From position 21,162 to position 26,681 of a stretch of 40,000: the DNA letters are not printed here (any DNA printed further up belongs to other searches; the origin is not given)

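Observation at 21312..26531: Single 1,739-aa polypeptide combining four glycosyltransferase-like modules with a kinase-like and a methyltransferase module (WbdD-like chain-terminator logic?)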

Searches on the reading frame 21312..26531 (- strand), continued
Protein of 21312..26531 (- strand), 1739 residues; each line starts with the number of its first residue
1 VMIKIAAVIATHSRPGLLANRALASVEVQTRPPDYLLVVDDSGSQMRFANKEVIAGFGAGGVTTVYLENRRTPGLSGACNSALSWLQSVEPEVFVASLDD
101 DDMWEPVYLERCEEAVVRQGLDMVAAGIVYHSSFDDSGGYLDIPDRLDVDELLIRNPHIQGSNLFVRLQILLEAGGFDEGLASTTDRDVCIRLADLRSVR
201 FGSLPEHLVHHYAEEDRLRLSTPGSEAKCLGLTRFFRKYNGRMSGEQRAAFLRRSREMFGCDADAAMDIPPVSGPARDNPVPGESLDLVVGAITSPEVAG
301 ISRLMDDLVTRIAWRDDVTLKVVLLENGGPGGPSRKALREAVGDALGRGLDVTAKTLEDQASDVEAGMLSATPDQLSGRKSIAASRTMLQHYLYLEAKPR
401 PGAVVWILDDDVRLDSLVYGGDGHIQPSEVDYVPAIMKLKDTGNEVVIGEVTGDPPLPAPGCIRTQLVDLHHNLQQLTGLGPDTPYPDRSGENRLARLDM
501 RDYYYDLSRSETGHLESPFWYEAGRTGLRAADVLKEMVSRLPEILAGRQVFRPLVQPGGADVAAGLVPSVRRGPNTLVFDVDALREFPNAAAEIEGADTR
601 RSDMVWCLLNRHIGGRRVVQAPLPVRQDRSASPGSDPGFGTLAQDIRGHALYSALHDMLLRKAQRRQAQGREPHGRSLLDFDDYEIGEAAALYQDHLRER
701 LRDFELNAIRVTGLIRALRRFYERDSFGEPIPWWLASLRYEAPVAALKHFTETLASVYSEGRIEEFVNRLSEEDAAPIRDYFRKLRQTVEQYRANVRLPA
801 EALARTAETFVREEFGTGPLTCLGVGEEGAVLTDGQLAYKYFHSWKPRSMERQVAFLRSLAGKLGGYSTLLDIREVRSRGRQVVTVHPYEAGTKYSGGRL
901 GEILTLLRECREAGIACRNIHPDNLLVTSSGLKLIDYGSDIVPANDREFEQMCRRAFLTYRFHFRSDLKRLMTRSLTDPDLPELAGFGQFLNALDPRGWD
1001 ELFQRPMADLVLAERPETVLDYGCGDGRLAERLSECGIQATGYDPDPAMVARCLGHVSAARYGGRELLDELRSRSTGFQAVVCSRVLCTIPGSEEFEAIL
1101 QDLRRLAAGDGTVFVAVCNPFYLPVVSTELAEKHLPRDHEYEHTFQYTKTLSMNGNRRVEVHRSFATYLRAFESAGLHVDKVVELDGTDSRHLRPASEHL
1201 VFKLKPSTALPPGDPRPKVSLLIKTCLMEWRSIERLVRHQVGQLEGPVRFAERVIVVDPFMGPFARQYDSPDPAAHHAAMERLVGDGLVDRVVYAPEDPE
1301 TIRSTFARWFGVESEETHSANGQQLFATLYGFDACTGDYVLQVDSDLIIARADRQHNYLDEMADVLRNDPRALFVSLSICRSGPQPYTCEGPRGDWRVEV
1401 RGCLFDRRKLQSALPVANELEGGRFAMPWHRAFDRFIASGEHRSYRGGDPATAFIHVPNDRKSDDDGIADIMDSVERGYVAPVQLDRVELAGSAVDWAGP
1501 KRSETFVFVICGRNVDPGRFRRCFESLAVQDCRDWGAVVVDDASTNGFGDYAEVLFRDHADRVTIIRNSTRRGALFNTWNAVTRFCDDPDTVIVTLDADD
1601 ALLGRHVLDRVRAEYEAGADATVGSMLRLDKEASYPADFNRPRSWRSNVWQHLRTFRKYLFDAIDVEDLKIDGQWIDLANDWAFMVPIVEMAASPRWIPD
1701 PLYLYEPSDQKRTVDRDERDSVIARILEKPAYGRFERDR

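Call 10: find_homologous_proteins(query=window:21312-26531:-, max_evalue=0.00001)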
Query window:21312-26531:- (1739 aa): 693 proteins with E <= 0.00001 among 8000 candidates; the best 120 are listed.
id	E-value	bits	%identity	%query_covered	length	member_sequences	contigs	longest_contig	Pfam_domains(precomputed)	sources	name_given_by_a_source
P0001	0.0e+0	4024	100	100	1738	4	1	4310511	PF13489.13,PF13649.13,PF00535.33,PF08241.19,PF08242.19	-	-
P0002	0.0e+0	3263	86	95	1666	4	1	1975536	PF13489.13,PF13641.13,PF13649.13,PF00535.33,PF08241.19,PF08242.19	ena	-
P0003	0.0e+0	3028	75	100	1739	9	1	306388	PF07021.19,PF13847.13,PF13489.13,PF13641.13,PF13649.13,PF00535.33,PF08241.19,PF08242.19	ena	-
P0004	0.0e+0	3023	75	100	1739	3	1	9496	PF07021.19,PF13489.13,PF13649.13,PF00535.33,PF08241.19,PF08242.19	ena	-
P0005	0.0e+0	2998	75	100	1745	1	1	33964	PF13489.13,PF13641.13,PF13649.13,PF00535.33,PF08241.19,PF08242.19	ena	-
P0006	0.0e+0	2637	66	100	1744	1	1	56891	PF07021.19,PF13847.13,PF13489.13,PF13641.13,PF13649.13,PF00535.33,PF08241.19,PF08242.19,PF05401.17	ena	-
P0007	0.0e+0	2625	65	100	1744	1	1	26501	PF13847.13,PF13489.13,PF13641.13,PF13649.13,PF00535.33,PF08241.19,PF08242.19,PF05401.17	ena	-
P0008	0.0e+0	2614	66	100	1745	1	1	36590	PF07021.19,PF13847.13,PF13489.13,PF13641.13,PF13649.13,PF00535.33,PF08241.19,PF08242.19,PF05401.17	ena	-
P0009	0.0e+0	2561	65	100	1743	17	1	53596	PF13847.13,PF13489.13,PF13641.13,PF13649.13,PF00535.33,PF08241.19,PF08242.19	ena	-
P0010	0.0e+0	2536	65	100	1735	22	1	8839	PF07021.19,PF13847.13,PF13489.13,PF13641.13,PF13649.13,PF00535.33,PF08241.19,PF08242.19,PF05401.17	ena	-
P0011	0.0e+0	2523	69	93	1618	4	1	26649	PF13847.13,PF13489.13,PF13649.13,PF00535.33,PF08241.19,PF08242.19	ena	-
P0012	0.0e+0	2523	64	100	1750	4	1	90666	PF13489.13,PF13641.13,PF13649.13,PF00535.33,PF08241.19,PF08242.19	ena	-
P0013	0.0e+0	2510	63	100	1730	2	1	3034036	PF07021.19,PF13847.13,PF13489.13,PF13641.13,PF13649.13,PF00535.33,PF08241.19,PF08242.19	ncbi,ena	-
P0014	0.0e+0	2506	64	100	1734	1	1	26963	PF13847.13,PF13489.13,PF13641.13,PF13649.13,PF05219.18,PF00535.33,PF08241.19,PF08242.19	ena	-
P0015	0.0e+0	2493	64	100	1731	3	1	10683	PF13847.13,PF13489.13,PF13641.13,PF13649.13,PF00535.33,PF08241.19,PF08242.19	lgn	-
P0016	0.0e+0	2491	63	100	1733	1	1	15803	PF07021.19,PF13847.13,PF13489.13,PF13641.13,PF13649.13,PF00535.33,PF08241.19,PF08242.19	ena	-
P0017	0.0e+0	2491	63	100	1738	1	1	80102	PF13489.13,PF13641.13,PF13649.13,PF00535.33,PF08241.19,PF08242.19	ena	-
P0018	0.0e+0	2480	63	100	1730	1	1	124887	PF13489.13,PF13641.13,PF13649.13,PF00535.33,PF08241.19,PF08242.19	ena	-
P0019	0.0e+0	2480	63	100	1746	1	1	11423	PF13489.13,PF13641.13,PF13649.13,PF00535.33,PF08241.19,PF08242.19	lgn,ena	-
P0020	0.0e+0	2479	64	98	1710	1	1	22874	PF13847.13,PF13489.13,PF13641.13,PF13649.13,PF00535.33,PF08241.19,PF08242.19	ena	-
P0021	0.0e+0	2477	63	100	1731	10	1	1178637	PF13847.13,PF13489.13,PF13641.13,PF13649.13,PF00535.33,PF08241.19,PF08242.19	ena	-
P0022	0.0e+0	2477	64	100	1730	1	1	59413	PF13847.13,PF13489.13,PF13641.13,PF13649.13,PF00535.33,PF08241.19,PF08242.19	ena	-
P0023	0.0e+0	2475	62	100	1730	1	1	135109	PF13847.13,PF13489.13,PF13641.13,PF13649.13,PF00535.33,PF08241.19,PF08242.19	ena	-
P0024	0.0e+0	2473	63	100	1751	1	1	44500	PF07021.19,PF13847.13,PF13489.13,PF13641.13,PF13649.13,PF00535.33,PF08241.19,PF08242.19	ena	-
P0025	0.0e+0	2472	62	100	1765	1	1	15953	PF13847.13,PF13489.13,PF13641.13,PF13649.13,PF00535.33,PF08241.19,PF08242.19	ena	-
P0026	0.0e+0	2470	62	100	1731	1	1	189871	PF13847.13,PF13489.13,PF13641.13,PF13649.13,PF00535.33,PF08241.19,PF08242.19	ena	-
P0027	0.0e+0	2452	62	100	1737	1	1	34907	PF13847.13,PF13489.13,PF13641.13,PF13649.13,PF00535.33,PF08241.19,PF08242.19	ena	-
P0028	0.0e+0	2448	62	100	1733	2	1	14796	PF13489.13,PF13641.13,PF13649.13,PF00535.33,PF08241.19,PF08242.19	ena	-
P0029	0.0e+0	2442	62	100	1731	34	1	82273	PF13847.13,PF13489.13,PF13641.13,PF13649.13,PF00535.33,PF08241.19,PF08242.19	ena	-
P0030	0.0e+0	2441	62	100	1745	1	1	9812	PF13489.13,PF13641.13,PF13649.13,PF00535.33,PF08241.19,PF08242.19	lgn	-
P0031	0.0e+0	2440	63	98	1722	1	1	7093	PF07021.19,PF13847.13,PF13489.13,PF13641.13,PF13649.13,PF00535.33,PF08241.19,PF08242.19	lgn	-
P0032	0.0e+0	2439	63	100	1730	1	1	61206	PF13489.13,PF13641.13,PF13649.13,PF00535.33,PF08241.19,PF08242.19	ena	-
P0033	0.0e+0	2437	63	100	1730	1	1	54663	PF07021.19,PF13847.13,PF13489.13,PF13641.13,PF13649.13,PF00535.33,PF08241.19,PF08242.19,PF05401.17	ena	-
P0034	0.0e+0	2425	62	100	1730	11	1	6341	PF07021.19,PF13847.13,PF13489.13,PF13641.13,PF13649.13,PF00535.33,PF08241.19,PF08242.19,PF05401.17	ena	-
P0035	0.0e+0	2425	63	98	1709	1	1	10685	PF07021.19,PF13847.13,PF13489.13,PF13641.13,PF13649.13,PF00535.33,PF08241.19,PF08242.19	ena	-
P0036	0.0e+0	2416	62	100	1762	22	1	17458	PF07021.19,PF13847.13,PF13489.13,PF13641.13,PF13649.13,PF00535.33,PF08241.19,PF08242.19,PF05401.17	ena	-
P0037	0.0e+0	2414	65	94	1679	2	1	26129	PF13489.13,PF13649.13,PF00535.33,PF08241.19,PF08242.19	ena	-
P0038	0.0e+0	2408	63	100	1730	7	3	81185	PF07021.19,PF13489.13,PF13641.13,PF13649.13,PF00535.33,PF08241.19,PF08242.19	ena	-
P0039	0.0e+0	2406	62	100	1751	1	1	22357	PF07021.19,PF13847.13,PF13489.13,PF13641.13,PF13649.13,PF00535.33,PF08241.19,PF08242.19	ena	-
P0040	0.0e+0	2404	62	100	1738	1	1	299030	PF13847.13,PF13489.13,PF13641.13,PF13649.13,PF00535.33,PF08241.19,PF08242.19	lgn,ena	-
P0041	0.0e+0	2403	64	95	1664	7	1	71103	PF13489.13,PF13649.13,PF00535.33,PF08241.19,PF08242.19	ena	-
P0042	0.0e+0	2402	60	100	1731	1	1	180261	PF13847.13,PF13489.13,PF13649.13,PF00535.33,PF08241.19,PF08242.19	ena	-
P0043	0.0e+0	2397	62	100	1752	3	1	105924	PF07021.19,PF13847.13,PF13489.13,PF13641.13,PF13649.13,PF00535.33,PF08241.19,PF08242.19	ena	-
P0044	0.0e+0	2392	61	100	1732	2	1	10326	PF13847.13,PF13489.13,PF13649.13,PF00535.33,PF08241.19,PF08242.19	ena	-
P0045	0.0e+0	2391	62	100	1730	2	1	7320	PF13847.13,PF13489.13,PF13641.13,PF13649.13,PF00535.33,PF08241.19,PF08242.19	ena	-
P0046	0.0e+0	2382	61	100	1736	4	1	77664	PF07021.19,PF13847.13,PF13489.13,PF13641.13,PF13649.13,PF00535.33,PF08241.19,PF08242.19,PF05401.17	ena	-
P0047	0.0e+0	2377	62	100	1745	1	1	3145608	PF13847.13,PF13489.13,PF13641.13,PF13649.13,PF00535.33,PF08241.19,PF08242.19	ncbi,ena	-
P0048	0.0e+0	2375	62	100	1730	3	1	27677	PF07021.19,PF13847.13,PF13489.13,PF13641.13,PF13649.13,PF00535.33,PF08241.19,PF08242.19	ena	-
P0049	0.0e+0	2367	61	100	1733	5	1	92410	PF07021.19,PF13847.13,PF13489.13,PF13641.13,PF13649.13,PF00535.33,PF08241.19,PF08242.19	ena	-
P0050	0.0e+0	2367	61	100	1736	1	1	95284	PF13847.13,PF13489.13,PF13641.13,PF13649.13,PF00535.33,PF08241.19,PF08242.19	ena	-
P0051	0.0e+0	2356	60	100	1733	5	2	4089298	PF07021.19,PF13489.13,PF13641.13,PF13649.13,PF00535.33,PF08241.19,PF08242.19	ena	-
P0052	0.0e+0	2355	61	100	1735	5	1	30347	PF07021.19,PF13847.13,PF13489.13,PF13649.13,PF00535.33,PF08241.19,PF08242.19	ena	-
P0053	0.0e+0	2354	62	100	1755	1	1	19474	PF07021.19,PF13847.13,PF13489.13,PF13641.13,PF13649.13,PF00535.33,PF08241.19,PF08242.19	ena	-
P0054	0.0e+0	2350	61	100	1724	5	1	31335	PF13489.13,PF13641.13,PF13649.13,PF00535.33,PF08241.19,PF08242.19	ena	-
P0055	0.0e+0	2350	60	100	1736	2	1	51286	PF07021.19,PF13847.13,PF13489.13,PF13641.13,PF13649.13,PF00535.33,PF08241.19,PF08242.19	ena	-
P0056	0.0e+0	2348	61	100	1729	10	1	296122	PF13847.13,PF13489.13,PF13641.13,PF13649.13,PF00535.33,PF08241.19,PF08242.19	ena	-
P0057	0.0e+0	2348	61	100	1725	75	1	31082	PF07021.19,PF13847.13,PF13489.13,PF13641.13,PF13649.13,PF00535.33,PF08241.19,PF08242.19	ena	-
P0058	0.0e+0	2348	61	99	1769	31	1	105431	PF07021.19,PF13847.13,PF13489.13,PF13641.13,PF13649.13,PF00535.33,PF08241.19,PF08242.19,PF05401.17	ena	-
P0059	0.0e+0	2346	60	100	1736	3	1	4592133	PF13847.13,PF13489.13,PF13641.13,PF13649.13,PF00535.33,PF08241.19,PF08242.19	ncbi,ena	-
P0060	0.0e+0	2340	59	100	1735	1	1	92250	PF13847.13,PF13489.13,PF13641.13,PF13649.13,PF00535.33,PF08241.19,PF08242.19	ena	-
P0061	0.0e+0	2339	60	100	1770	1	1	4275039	PF07021.19,PF13847.13,PF13489.13,PF13641.13,PF13649.13,PF00535.33,PF08241.19,PF08242.19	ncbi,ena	-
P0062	0.0e+0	2339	61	100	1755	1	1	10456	PF13489.13,PF13641.13,PF13649.13,PF00535.33,PF08241.19,PF08242.19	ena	-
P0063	0.0e+0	2338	60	100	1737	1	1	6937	PF13489.13,PF13641.13,PF13649.13,PF00535.33,PF08241.19,PF08242.19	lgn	-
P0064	0.0e+0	2332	61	100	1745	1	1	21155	PF13847.13,PF13489.13,PF13641.13,PF13649.13,PF00535.33,PF08241.19,PF08242.19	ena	-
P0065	0.0e+0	2332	60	100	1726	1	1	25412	PF07021.19,PF13847.13,PF13489.13,PF13641.13,PF13649.13,PF00535.33,PF08241.19,PF08242.19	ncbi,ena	-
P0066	0.0e+0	2331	60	100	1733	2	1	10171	PF13847.13,PF13489.13,PF13641.13,PF13649.13,PF00535.33,PF08241.19,PF08242.19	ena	-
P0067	0.0e+0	2330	61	100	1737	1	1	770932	PF13489.13,PF13641.13,PF13649.13,PF00535.33,PF08241.19,PF08242.19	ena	-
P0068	0.0e+0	2324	60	100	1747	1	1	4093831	PF07021.19,PF13847.13,PF13489.13,PF13641.13,PF13649.13,PF00535.33,PF08241.19,PF08242.19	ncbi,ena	-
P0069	0.0e+0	2323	60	100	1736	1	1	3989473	PF13847.13,PF13489.13,PF13649.13,PF00535.33,PF08241.19,PF08242.19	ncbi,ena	-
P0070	0.0e+0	2323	61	98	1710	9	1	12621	PF07021.19,PF13847.13,PF13489.13,PF13641.13,PF13649.13,PF00535.33,PF08241.19,PF08242.19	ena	-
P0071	0.0e+0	2321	61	100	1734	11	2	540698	PF13847.13,PF13489.13,PF13641.13,PF13649.13,PF00535.33,PF08241.19,PF08242.19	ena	-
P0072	0.0e+0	2321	60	100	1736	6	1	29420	PF13847.13,PF13489.13,PF13641.13,PF13649.13,PF00535.33,PF08241.19,PF08242.19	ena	-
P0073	0.0e+0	2321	60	100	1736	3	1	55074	PF13847.13,PF13489.13,PF13641.13,PF13649.13,PF00535.33,PF08241.19,PF08242.19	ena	-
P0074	0.0e+0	2320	59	100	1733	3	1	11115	PF13847.13,PF13489.13,PF13641.13,PF13649.13,PF00535.33,PF08241.19,PF08242.19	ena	-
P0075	0.0e+0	2320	61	98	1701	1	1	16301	PF13489.13,PF13641.13,PF13649.13,PF05219.18,PF00535.33,PF08241.19,PF08242.19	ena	-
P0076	0.0e+0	2316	60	99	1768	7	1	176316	PF07021.19,PF13847.13,PF13489.13,PF13641.13,PF13649.13,PF00535.33,PF08241.19,PF08242.19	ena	-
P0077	0.0e+0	2315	59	100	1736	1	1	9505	PF13847.13,PF13489.13,PF13641.13,PF13649.13,PF00535.33,PF08241.19,PF08242.19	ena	-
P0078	0.0e+0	2314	60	100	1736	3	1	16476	PF13847.13,PF13489.13,PF13641.13,PF13649.13,PF00535.33,PF08241.19,PF08242.19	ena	-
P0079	0.0e+0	2310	60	99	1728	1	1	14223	PF07021.19,PF13847.13,PF13489.13,PF13641.13,PF13649.13,PF05219.18,PF00535.33,PF08241.19,PF08242.19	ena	-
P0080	0.0e+0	2309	59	100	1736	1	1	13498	PF13847.13,PF13489.13,PF13641.13,PF13649.13,PF00535.33,PF08241.19,PF08242.19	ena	-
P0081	0.0e+0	2307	60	100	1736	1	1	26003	PF13847.13,PF13489.13,PF13641.13,PF13649.13,PF00535.33,PF08241.19,PF08242.19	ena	-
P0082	0.0e+0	2305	60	100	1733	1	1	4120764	PF07021.19,PF13847.13,PF13489.13,PF13641.13,PF13649.13,PF00535.33,PF08241.19,PF08242.19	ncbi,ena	-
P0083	0.0e+0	2304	60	100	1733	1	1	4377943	PF07021.19,PF13847.13,PF13489.13,PF13641.13,PF13649.13,PF00535.33,PF08241.19,PF08242.19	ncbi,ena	-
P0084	0.0e+0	2304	59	100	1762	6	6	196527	PF07021.19,PF13847.13,PF13489.13,PF13641.13,PF13649.13,PF00535.33,PF08241.19,PF08242.19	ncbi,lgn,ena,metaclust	metaclust:\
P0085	0.0e+0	2303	60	100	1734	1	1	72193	PF07021.19,PF13847.13,PF13489.13,PF13641.13,PF13649.13,PF00535.33,PF08241.19,PF08242.19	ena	-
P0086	0.0e+0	2302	59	100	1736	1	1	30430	PF13847.13,PF13489.13,PF13641.13,PF13649.13,PF00535.33,PF08241.19,PF08242.19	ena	-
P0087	0.0e+0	2300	59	100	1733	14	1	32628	PF13847.13,PF13489.13,PF13641.13,PF13649.13,PF00535.33,PF08241.19,PF08242.19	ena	-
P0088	0.0e+0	2299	59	100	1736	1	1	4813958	PF13847.13,PF13489.13,PF13641.13,PF13649.13,PF00535.33,PF08241.19,PF08242.19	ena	-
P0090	0.0e+0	2294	59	100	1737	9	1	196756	PF13847.13,PF13489.13,PF13641.13,PF13649.13,PF00535.33,PF08241.19,PF08242.19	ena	-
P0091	0.0e+0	2293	59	100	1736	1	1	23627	PF07021.19,PF13847.13,PF13489.13,PF13649.13,PF00535.33,PF08241.19,PF08242.19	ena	-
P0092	0.0e+0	2290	62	96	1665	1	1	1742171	PF13847.13,PF13489.13,PF13641.13,PF13649.13,PF00535.33,PF08241.19,PF08242.19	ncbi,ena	-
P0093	0.0e+0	2290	60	100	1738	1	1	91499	PF07021.19,PF13489.13,PF13641.13,PF13649.13,PF00535.33,PF08241.19,PF08242.19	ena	-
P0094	0.0e+0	2290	59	100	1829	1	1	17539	PF13847.13,PF13489.13,PF13641.13,PF13649.13,PF00535.33,PF08241.19,PF08242.19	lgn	-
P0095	0.0e+0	2281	59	100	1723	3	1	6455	PF13847.13,PF13489.13,PF13641.13,PF13649.13,PF00535.33,PF08241.19,PF08242.19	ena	-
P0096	0.0e+0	2281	60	100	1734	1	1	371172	PF07021.19,PF13847.13,PF13489.13,PF13641.13,PF13649.13,PF00535.33,PF08241.19,PF08242.19,PF05401.17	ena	-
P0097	0.0e+0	2280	60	100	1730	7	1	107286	PF07021.19,PF13847.13,PF13489.13,PF13641.13,PF13649.13,PF00535.33,PF08241.19,PF08242.19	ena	-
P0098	0.0e+0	2277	60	100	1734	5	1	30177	PF07021.19,PF13847.13,PF13489.13,PF13641.13,PF13649.13,PF00535.33,PF08241.19,PF08242.19,PF05401.17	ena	-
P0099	0.0e+0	2274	58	100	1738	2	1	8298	PF13847.13,PF13489.13,PF13641.13,PF13649.13,PF00535.33,PF08241.19,PF08242.19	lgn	-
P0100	0.0e+0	2274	59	100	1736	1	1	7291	PF13489.13,PF13641.13,PF13649.13,PF00535.33,PF08241.19,PF08242.19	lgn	-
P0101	0.0e+0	2273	59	100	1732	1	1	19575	PF07021.19,PF13847.13,PF13489.13,PF13641.13,PF13649.13,PF00535.33,PF08241.19,PF08242.19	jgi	-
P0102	0.0e+0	2273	59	100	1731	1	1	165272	PF13847.13,PF13489.13,PF13641.13,PF13649.13,PF00535.33,PF08241.19,PF08242.19,PF05401.17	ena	-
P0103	0.0e+0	2272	60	100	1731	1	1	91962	PF13489.13,PF13649.13,PF00535.33,PF08241.19,PF08242.19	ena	-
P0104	0.0e+0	2271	59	100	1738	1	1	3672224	PF13847.13,PF13489.13,PF13641.13,PF13649.13,PF00535.33,PF08241.19,PF08242.19,PF05401.17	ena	-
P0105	0.0e+0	2269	59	100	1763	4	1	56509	PF07021.19,PF13847.13,PF13489.13,PF13649.13,PF00535.33,PF08241.19,PF08242.19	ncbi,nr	ncbi:MAG: glycosyltransferase [Chloroflexi bacterium]|nr:glycosyltransferase [Chloroflexota bacteriu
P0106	0.0e+0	2266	58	100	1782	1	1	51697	PF13847.13,PF13489.13,PF13641.13,PF13649.13,PF00535.33,PF08241.19,PF08242.19,PF05401.17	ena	-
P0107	0.0e+0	2264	59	100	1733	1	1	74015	PF13847.13,PF13489.13,PF13649.13,PF00535.33,PF08241.19,PF08242.19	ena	-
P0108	0.0e+0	2263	59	100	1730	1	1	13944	PF13847.13,PF13489.13,PF13641.13,PF13649.13,PF00535.33,PF08241.19,PF08242.19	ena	-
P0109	0.0e+0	2262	58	100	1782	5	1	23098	PF13847.13,PF13489.13,PF13641.13,PF13649.13,PF00535.33,PF08241.19,PF08242.19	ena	-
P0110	0.0e+0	2261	59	100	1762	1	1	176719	PF13847.13,PF13489.13,PF13641.13,PF13649.13,PF00535.33,PF08241.19,PF08242.19,PF05401.17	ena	-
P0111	0.0e+0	2261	60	97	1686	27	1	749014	PF13489.13,PF13649.13,PF00535.33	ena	-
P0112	0.0e+0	2259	59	99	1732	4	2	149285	PF07021.19,PF13847.13,PF13489.13,PF13641.13,PF13649.13,PF00535.33,PF08241.19,PF08242.19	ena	-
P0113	0.0e+0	2258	59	100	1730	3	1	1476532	PF07021.19,PF13847.13,PF13489.13,PF13641.13,PF13649.13,PF00535.33,PF08241.19,PF08242.19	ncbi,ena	-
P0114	0.0e+0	2256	58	100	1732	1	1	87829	PF13847.13,PF13489.13,PF13641.13,PF13649.13,PF00535.33,PF08241.19,PF08242.19,PF05401.17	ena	-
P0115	0.0e+0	2255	58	99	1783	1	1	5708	PF07021.19,PF13847.13,PF13489.13,PF13641.13,PF13649.13,PF00535.33,PF08241.19,PF08242.19,PF05401.17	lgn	-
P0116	0.0e+0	2255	58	100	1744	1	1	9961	PF13847.13,PF13489.13,PF13649.13,PF00535.33,PF08241.19,PF08242.19,PF05401.17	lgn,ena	-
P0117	0.0e+0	2249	60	98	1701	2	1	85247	PF07021.19,PF13847.13,PF13489.13,PF13649.13,PF00535.33,PF08241.19,PF08242.19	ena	-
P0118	0.0e+0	2243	60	96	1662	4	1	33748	PF13847.13,PF13489.13,PF13641.13,PF13649.13,PF00535.33,PF08241.19,PF08242.19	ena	-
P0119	0.0e+0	2241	59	100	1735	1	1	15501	PF07021.19,PF13847.13,PF13489.13,PF13641.13,PF13649.13,PF00535.33,PF08241.19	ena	-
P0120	0.0e+0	2224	60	100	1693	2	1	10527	PF07021.19,PF13489.13,PF13641.13,PF13649.13,PF00535.33,PF08241.19,PF08242.19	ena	-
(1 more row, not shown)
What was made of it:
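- Checked: The database copy P0001 starts one codon later at the ATG (1,738 aa, call 10). The whole architecture is conserved at 58-86% identity in at least 120 clusters (call 10).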
